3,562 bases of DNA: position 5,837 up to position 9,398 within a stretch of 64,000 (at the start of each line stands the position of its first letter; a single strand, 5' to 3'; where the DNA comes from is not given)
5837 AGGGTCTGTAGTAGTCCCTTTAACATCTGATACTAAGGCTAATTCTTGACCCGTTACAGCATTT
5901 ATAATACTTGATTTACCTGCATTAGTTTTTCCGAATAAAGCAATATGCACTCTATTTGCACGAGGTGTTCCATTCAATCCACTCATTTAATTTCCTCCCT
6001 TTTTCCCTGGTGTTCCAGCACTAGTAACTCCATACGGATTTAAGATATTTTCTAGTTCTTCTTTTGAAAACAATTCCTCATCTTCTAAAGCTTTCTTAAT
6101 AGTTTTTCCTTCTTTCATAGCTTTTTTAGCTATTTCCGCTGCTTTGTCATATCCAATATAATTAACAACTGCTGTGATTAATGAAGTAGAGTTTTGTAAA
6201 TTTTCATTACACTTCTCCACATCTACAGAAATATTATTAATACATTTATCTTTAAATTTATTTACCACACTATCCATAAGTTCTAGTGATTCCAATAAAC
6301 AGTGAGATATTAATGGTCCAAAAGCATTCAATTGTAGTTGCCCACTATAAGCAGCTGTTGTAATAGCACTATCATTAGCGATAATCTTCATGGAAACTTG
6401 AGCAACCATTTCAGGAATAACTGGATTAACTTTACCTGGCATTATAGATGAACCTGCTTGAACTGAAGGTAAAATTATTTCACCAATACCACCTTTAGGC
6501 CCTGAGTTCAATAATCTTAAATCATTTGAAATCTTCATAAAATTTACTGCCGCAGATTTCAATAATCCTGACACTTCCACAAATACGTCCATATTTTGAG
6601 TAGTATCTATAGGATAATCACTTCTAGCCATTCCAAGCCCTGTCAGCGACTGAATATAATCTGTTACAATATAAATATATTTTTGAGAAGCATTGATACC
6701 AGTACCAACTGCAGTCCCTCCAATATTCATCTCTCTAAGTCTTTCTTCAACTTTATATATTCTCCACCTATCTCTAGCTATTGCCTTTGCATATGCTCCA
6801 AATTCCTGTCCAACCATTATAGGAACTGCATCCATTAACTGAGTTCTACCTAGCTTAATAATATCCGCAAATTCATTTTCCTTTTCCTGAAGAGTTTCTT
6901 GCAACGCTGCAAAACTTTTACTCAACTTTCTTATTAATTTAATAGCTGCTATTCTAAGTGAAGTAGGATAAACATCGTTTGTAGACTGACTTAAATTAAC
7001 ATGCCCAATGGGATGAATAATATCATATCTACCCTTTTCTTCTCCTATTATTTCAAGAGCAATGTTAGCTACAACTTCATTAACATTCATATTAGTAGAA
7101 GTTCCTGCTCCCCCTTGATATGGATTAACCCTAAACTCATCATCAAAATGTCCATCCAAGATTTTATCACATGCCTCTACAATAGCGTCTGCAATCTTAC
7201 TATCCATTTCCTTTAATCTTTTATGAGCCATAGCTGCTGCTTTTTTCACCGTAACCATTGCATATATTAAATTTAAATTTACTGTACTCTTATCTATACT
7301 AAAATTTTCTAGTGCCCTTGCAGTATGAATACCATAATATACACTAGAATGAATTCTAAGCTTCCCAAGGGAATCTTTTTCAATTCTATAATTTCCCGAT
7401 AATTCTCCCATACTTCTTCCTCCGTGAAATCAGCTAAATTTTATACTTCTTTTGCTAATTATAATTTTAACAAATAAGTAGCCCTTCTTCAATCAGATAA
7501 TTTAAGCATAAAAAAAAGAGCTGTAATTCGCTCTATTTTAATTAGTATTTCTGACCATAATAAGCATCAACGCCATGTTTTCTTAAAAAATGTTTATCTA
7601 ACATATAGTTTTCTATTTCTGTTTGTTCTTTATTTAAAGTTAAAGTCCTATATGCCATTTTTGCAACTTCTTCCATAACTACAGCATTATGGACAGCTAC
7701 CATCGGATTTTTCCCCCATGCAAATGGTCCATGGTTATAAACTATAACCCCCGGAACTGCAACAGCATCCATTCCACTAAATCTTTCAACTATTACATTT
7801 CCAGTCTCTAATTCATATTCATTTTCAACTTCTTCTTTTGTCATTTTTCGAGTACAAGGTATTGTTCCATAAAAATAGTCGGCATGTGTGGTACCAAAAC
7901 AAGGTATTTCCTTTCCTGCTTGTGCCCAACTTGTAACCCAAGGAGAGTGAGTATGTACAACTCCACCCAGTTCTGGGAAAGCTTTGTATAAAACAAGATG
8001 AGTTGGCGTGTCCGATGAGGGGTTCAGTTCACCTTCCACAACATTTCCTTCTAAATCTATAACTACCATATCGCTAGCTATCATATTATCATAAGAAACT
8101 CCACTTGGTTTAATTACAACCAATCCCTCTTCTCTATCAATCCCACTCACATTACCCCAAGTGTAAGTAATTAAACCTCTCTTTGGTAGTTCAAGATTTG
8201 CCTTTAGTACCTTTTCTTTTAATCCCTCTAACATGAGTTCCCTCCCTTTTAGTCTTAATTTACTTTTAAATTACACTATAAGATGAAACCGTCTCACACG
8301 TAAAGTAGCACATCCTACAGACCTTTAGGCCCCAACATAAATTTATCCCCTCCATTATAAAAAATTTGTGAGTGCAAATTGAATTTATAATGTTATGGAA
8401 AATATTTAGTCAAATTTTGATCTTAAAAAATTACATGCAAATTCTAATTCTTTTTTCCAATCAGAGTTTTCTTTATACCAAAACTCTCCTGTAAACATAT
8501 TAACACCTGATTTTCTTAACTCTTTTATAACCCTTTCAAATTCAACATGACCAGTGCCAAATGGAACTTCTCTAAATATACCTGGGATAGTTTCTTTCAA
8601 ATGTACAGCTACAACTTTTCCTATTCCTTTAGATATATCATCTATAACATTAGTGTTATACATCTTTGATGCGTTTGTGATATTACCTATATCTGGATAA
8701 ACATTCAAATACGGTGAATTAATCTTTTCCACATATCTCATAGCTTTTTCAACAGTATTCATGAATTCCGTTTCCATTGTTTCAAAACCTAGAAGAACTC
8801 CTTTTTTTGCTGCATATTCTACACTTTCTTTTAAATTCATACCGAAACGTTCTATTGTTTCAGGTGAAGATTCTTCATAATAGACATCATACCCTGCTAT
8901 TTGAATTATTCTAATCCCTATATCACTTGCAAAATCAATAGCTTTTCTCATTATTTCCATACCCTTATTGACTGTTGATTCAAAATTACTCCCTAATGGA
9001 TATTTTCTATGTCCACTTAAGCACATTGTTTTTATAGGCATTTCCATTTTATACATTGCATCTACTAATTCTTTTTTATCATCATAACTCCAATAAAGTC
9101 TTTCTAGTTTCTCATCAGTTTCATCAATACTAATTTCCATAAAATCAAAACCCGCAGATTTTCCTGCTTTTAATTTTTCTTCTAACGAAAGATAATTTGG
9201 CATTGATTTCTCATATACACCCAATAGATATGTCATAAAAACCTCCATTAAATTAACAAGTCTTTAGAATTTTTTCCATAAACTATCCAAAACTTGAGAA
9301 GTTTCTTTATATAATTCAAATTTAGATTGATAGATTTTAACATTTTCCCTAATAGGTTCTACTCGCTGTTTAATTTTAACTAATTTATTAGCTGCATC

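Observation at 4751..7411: Aspartate ammonia-lyase translationally coupled to the [FeFe]-hydrogenase maturase HydF, away from hydE/hydG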

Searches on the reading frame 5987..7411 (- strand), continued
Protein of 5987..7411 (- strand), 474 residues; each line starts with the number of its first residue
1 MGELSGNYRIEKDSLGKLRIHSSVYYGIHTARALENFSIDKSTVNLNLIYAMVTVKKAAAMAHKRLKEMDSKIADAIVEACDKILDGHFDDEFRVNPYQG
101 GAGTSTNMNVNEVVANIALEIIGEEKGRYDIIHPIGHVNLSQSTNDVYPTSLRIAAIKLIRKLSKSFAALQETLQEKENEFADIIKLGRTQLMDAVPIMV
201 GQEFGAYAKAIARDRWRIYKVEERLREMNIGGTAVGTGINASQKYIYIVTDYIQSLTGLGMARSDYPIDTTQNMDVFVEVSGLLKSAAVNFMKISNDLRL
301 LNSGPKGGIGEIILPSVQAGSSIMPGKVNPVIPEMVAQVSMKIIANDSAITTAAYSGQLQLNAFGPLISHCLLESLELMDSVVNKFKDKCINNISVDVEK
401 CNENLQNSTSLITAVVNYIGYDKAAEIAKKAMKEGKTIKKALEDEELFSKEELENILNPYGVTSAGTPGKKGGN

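Call 50: search_protein_families(library=ncbifam, alignment_id=A3, max_evalue=1e-100)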
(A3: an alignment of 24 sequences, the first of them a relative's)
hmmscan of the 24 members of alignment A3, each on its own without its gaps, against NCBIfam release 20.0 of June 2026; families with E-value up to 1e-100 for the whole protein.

A. member 1, L001:10001-11422:+ (474 aa): 5 families
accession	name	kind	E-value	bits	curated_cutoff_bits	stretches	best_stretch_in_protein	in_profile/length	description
NF008909.0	PRK12273.1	subfamily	2.9e-198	659.5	510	1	7-467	4-466/474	aspartate ammonia-lyase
TIGR00839.1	aspA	equivalog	1.8e-166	554.7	681.2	1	9-471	1-465/468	aspartate ammonia-lyase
NF011092.0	PRK14515.1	subfamily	4.1e-144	481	876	1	6-469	9-472/479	aspartate ammonia-lyase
TIGR00979.1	fumC_II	equivalog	2.7e-139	464.9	664.75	1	8-459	1-453/458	class II fumarate hydratase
NF009089.0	PRK12425.1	equivalog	4.8e-118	394.9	840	1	9-466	3-461/464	class II fumarate hydratase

B. families by the number of members that match (of 24 scanned): 5 families
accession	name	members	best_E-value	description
TIGR00839.1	aspA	24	7.4e-276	aspartate ammonia-lyase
NF008909.0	PRK12273.1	24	5.8e-248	aspartate ammonia-lyase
NF011092.0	PRK14515.1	24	2e-176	aspartate ammonia-lyase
TIGR00979.1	fumC_II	24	2.1e-147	class II fumarate hydratase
NF009089.0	PRK12425.1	16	3e-125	class II fumarate hydratase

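Call 54: find_encoding_contigs(protein=P0051, flank=6000, max_places=2)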
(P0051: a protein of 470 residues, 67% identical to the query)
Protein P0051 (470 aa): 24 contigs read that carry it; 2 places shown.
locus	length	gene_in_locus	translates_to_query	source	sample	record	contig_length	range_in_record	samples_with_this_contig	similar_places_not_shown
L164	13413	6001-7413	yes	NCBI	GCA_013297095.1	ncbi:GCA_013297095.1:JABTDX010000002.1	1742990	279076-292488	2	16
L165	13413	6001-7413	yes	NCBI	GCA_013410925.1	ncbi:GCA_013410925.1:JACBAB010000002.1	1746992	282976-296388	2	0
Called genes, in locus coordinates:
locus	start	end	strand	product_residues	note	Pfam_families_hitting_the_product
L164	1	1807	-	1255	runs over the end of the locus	PF18072:FGAR-AT_linker (weak), PF02769:AIRS_C, PF13507:GATase_5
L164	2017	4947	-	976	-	PF00675:Peptidase_M16 (weak), PF05193:Peptidase_M16_C, PF08367:M16C_assoc, PF22516:PreP_C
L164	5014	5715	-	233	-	PF00535:Glycos_transf_2, PF10111:Glyco_tranf_2_2, PF13506:Glyco_transf_21 (weak)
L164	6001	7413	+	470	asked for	PF00206:Lyase_1, PF10415:FumaraseC_C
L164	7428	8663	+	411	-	PF02421:FeoB_N, PF03193:RsgA_GTPase (faint), PF00350:Dynamin_N (faint), PF01926:MMR_HSR1, PF00009:GTP_EFTU, PF18128:HydF_dimer, PF18133:HydF_tetramer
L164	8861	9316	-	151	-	PF08887:GAD-like (weak), PF08906:T6SS_Tdi1_C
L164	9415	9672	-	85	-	PF15604:Ntox15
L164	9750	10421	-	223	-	-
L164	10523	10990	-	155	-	PF22481:DUF6985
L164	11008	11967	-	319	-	PF12639:Colicin-DNase, PF14414:WHH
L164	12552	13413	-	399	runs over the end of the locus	PF12796:Ank_2, PF13606:Ank_3 (faint), PF13857:Ank_5 (faint), PF13637:Ank_4 (weak), PF12796:Ank_2, PF00023:Ank (weak), PF12796:Ank_2, PF05076:SUFU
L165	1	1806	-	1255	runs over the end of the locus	PF18072:FGAR-AT_linker (weak), PF02769:AIRS_C, PF13507:GATase_5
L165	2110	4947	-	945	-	PF00675:Peptidase_M16 (weak), PF05193:Peptidase_M16_C, PF08367:M16C_assoc, PF22516:PreP_C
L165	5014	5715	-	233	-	PF00535:Glycos_transf_2, PF10111:Glyco_tranf_2_2, PF13506:Glyco_transf_21 (weak)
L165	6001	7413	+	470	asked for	PF00206:Lyase_1, PF10415:FumaraseC_C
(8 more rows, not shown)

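Call 57: search_protein_families(library=ncbifam, proteins=[L062:15307-16701:+, L024:12062-13117:+, L042:698-2470:+, L003:13217-13471:-, L024:11511-12104:+, L051:11368-12045:+, L047:11566-11922:+, L004:8786-9982:+], max_evalue=1e-10)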
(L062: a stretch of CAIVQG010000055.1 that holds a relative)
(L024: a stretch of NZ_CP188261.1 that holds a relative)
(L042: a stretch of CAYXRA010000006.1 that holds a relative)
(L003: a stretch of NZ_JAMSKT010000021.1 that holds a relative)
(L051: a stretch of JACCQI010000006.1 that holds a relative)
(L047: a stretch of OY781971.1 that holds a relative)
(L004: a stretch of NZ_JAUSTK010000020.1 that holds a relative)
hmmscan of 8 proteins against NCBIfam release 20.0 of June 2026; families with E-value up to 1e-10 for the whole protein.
L062:15307-16701:+ (465 aa): 8 families
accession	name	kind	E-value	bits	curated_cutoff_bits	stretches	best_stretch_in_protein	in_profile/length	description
TIGR03955.1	rSAM_HydG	equivalog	9.4e-163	542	312.15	1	3-463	9-468/470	[FeFe] hydrogenase H-cluster radical SAM maturase HydG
TIGR02351.2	thiH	equivalog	1.3e-92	310.7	380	1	17-376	17-358/364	2-iminoacetate synthase ThiH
TIGR04158.1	rSAM_MIA_synth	equivalog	7.3e-26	90.8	400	1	40-366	24-351/368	3-methyl-2-indolic acid synthase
TIGR03910.1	pyrrolys_PylB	equivalog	5.8e-25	87.9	348.2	1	26-237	5-210/347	methylornithine synthase PylB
TIGR03956.1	rSAM_HydE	equivalog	2.1e-23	83.1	254.6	1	33-264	5-229/340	[FeFe] hydrogenase H-cluster radical SAM maturase HydE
NF005609.0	PRK07360.1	equivalog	8.6e-14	51.1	426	1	25-166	7-143/374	7,8-didemethyl-8-hydroxy-5-deazariboflavin synthase subunit CofH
TIGR00433.2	bioB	equivalog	3.1e-12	46.4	225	1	40-328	4-279/307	biotin synthase BioB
NF004884.0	PRK06245.1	equivalog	8.6e-11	41.3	209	0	82-238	20-180/340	7,8-didemethyl-8-hydroxy-5-deazariboflavin synthase subunit CofG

L024:12062-13117:+ (352 aa): 6 families
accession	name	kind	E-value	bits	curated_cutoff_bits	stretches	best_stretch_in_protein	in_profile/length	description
TIGR03956.1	rSAM_HydE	equivalog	1e-83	281.5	254.6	1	36-338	28-332/340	[FeFe] hydrogenase H-cluster radical SAM maturase HydE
TIGR03910.1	pyrrolys_PylB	equivalog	2.3e-37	128.7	348.2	1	38-302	37-303/347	methylornithine synthase PylB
TIGR00433.2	bioB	equivalog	1.8e-21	76.7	225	1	24-296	5-282/307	biotin synthase BioB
TIGR02351.2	thiH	equivalog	1.7e-13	50.4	380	1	41-177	57-192/364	2-iminoacetate synthase ThiH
TIGR03957.1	rSAM_HmdB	equivalog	2.9e-13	49.7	320.9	1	40-272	22-257/317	5,10-methenyltetrahydromethanopterin hydrogenase cofactor biosynthesis protein HmdB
TIGR03551.1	F420_cofH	equivalog_domain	8.6e-11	41.3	374.1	0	34-131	14-113/345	5-amino-6-(D-ribitylamino)uracil--L-tyrosine 4-hydroxyphenyl transferase CofH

L042:698-2470:+ (591 aa): 9 families
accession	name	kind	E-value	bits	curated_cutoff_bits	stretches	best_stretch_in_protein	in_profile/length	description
NF040763.1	FeFe_hydrog_A6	exception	2.6e-251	835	765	1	21-587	2-571/571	NADH-dependent [FeFe] hydrogenase, group A6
NF040762.1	Hydr_FeFe_Clost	exception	1.7e-179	598.1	900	1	21-584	2-571/572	ferredoxin hydrogenase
TIGR02512.1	FeFe_hydrog_A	subfamily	3.1e-153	510.1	405.95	1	157-527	2-373/375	[FeFe] hydrogenase, group A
NF005745.0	PRK07569.1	equivalog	9.2e-60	201.9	333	1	20-227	4-212/238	bidirectional hydrogenase complex protein HoxU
TIGR04105.1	FeFe_hydrog_B1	subfamily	1.5e-52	178.9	450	1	158-466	139-424/462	monomeric [FeFe] hydrogenase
TIGR01973.1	NuoG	equivalog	2.5e-49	168.6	470.05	1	22-227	1-203/606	NADH-quinone oxidoreductase subunit NuoG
NF006305.0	PRK08493.1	equivalog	5.6e-39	133.9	591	1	20-225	2-224/819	NADH-quinone oxidoreductase subunit G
NF005895.0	PRK07860.1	equivalog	1.4e-35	122.6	802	1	19-223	17-221/811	NADH-quinone oxidoreductase subunit G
NF009454.0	PRK12814.1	equivalog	1.9e-27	95.9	916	1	20-117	4-101/657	putative NADPH-dependent glutamate synthase small subunit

L003:13217-13471:- (85 aa): 1 family
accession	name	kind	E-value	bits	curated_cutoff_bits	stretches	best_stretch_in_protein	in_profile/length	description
TIGR03959.1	hyd_TM1266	equivalog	1.8e-25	88.6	60.8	1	3-78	1-75/76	TM1266 family iron-only hydrogenase system putative regulator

L024:11511-12104:+ (198 aa): 0 families

L051:11368-12045:+ (226 aa): 0 families

L047:11566-11922:+ (119 aa): 0 families

L004:8786-9982:+ (399 aa): 11 families
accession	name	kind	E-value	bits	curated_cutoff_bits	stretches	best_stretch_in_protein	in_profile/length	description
TIGR03918.1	GTP_HydF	equivalog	2.5e-140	467.7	325.55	1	4-392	2-392/392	[FeFe] hydrogenase H-cluster maturation GTPase HydF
TIGR03594.1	GTPase_EngA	equivalog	1.5e-24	86.8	306.7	1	7-164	173-343/432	ribosome biogenesis GTPase Der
NF003661.0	PRK05291.1-3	equivalog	6.5e-21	75.2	380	1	10-166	217-369/448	tRNA uridine-5-carboxymethylaminomethyl(34) synthesis GTPase MnmE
NF000908.1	PRK00089.1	equivalog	4.1e-20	72.2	237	1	11-169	5-169/291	GTPase Era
TIGR00450.1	mnmE_trmE_thdF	equivalog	1.3e-19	70.6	252.6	1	8-155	208-352/446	tRNA uridine-5-carboxymethylaminomethyl(34) synthesis GTPase MnmE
TIGR00231.1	small_GTP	domain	2.9e-19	69.4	42.5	1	8-160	2-159/164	GTP-binding protein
TIGR00436.1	era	equivalog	1.1e-15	57.8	116.25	1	11-166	2-162/270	GTPase Era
NF002828.0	PRK03003.1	equivalog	7.4e-14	51.2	631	1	7-136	38-167/477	ribosome biogenesis GTPase Der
NF007071.0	PRK09518.1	equivalog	1.3e-12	47.1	953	1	10-133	272-395/706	bifunctional cytidylate kinase/GTPase Der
TIGR03156.1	GTP_HflX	equivalog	2.9e-12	46.2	216.75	1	6-164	186-348/351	GTPase HflX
TIGR00437.1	feoB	equivalog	2.7e-11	42.9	315.65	1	16-231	1-217/594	ferrous iron transport protein B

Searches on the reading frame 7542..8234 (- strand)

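Call 32: search_protein_families(library=ncbifam, proteins=[window:7542-8234:-], max_evalue=0.00001)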
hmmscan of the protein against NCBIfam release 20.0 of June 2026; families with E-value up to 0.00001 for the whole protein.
window:7542-8234:- (230 aa): 24 families
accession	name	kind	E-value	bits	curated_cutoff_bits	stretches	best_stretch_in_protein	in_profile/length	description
TIGR00760.1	araD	equivalog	1.2e-118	394.3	389.1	1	1-228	1-228/228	L-ribulose-5-phosphate 4-epimerase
NF009003.0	PRK12348.1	subfamily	1.1e-116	388.4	331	1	3-229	2-228/228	L-ribulose-5-phosphate 4-epimerase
NF006047.0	PRK08193.1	subfamily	1.5e-116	387.8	257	1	1-229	1-231/231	L-ribulose-5-phosphate 4-epimerase AraD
NF009625.0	PRK13145.1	equivalog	8.5e-106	352.7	369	1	2-229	5-234/235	L-ribulose-5-phosphate 4-epimerase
NF009002.0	PRK12347.1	subfamily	3.6e-103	343.8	386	1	1-228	1-231/231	L-ribulose-5-phosphate 4-epimerase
NF009691.0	PRK13213.1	equivalog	2.4e-95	318.4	489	1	1-228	1-231/231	L-ribulose-5-phosphate 4-epimerase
NF005123.0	PRK06557.1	subfamily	3.3e-59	200.2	251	1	1-228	8-222/223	L-ribulose-5-phosphate 4-epimerase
NF053831.1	RU1PAldHalo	equivalog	3.2e-25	88.8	300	1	26-208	24-192/208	ribulose-1-phosphate aldolase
NF005302.0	PRK06833.1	equivalog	2.4e-24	86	264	1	2-203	3-192/214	L-fuculose-phosphate aldolase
NF004527.0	PRK05874.1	equivalog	5e-23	81.8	308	1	6-197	8-189/218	L-fuculose-phosphate aldolase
TIGR03328.1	salvage_mtnB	equivalog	8.5e-18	64.6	137.05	1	14-193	6-187/194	methylthioribulose 1-phosphate dehydratase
NF005984.0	PRK08087.1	subfamily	1.6e-16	60.7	264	1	5-132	6-130/215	L-fuculose-phosphate aldolase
NF006672.0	PRK09220.1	equivalog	4.1e-16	59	226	1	7-184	13-190/209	methylthioribulose 1-phosphate dehydratase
NF043034.1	OxoTetrPhDc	equivalog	4e-15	56.2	250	1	5-102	5-100/205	3-oxo-tetronate 4-phosphate decarboxylase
NF040649.1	FucA_Meth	equivalog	4.8e-15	55.9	250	1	16-198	13-177/179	L-fuculose phosphate aldolase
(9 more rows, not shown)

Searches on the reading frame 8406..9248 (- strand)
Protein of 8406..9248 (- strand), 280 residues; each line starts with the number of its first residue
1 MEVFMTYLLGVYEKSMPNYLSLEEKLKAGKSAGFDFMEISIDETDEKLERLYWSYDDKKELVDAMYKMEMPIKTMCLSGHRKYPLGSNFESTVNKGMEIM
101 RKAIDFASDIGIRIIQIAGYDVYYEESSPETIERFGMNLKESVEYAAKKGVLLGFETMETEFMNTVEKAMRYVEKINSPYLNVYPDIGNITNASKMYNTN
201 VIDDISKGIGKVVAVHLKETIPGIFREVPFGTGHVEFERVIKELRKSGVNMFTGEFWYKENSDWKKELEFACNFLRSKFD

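Call 32: search_protein_families(library=ncbifam, proteins=[window:8406-9248:-], max_evalue=0.00001)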
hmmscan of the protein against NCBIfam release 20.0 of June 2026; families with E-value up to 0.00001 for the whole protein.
window:8406-9248:- (280 aa): 5 families
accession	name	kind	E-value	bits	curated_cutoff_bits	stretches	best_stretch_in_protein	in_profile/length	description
NF009689.0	PRK13210.1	subfamily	2.3e-106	355.1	200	1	5-279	2-279/286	L-ribulose-5-phosphate 3-epimerase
NF009688.0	PRK13209.1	subfamily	2.9e-96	321.8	317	1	6-279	7-277/286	L-ribulose-5-phosphate 3-epimerase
TIGR00542.1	hxl6Piso_put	equivalog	2.5e-92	309.1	272.15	1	7-279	3-272/279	L-ribulose-5-phosphate 3-epimerase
NF041099.2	keto_glucon_epim_IolO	equivalog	1.3e-11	44.3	300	1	22-252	23-241/269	5-keto-L-gluconate epimerase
NF051856.1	PsicseEpim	equivalog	6.9e-09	35.9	300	1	29-246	25-234/287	D-psicose 3-epimerase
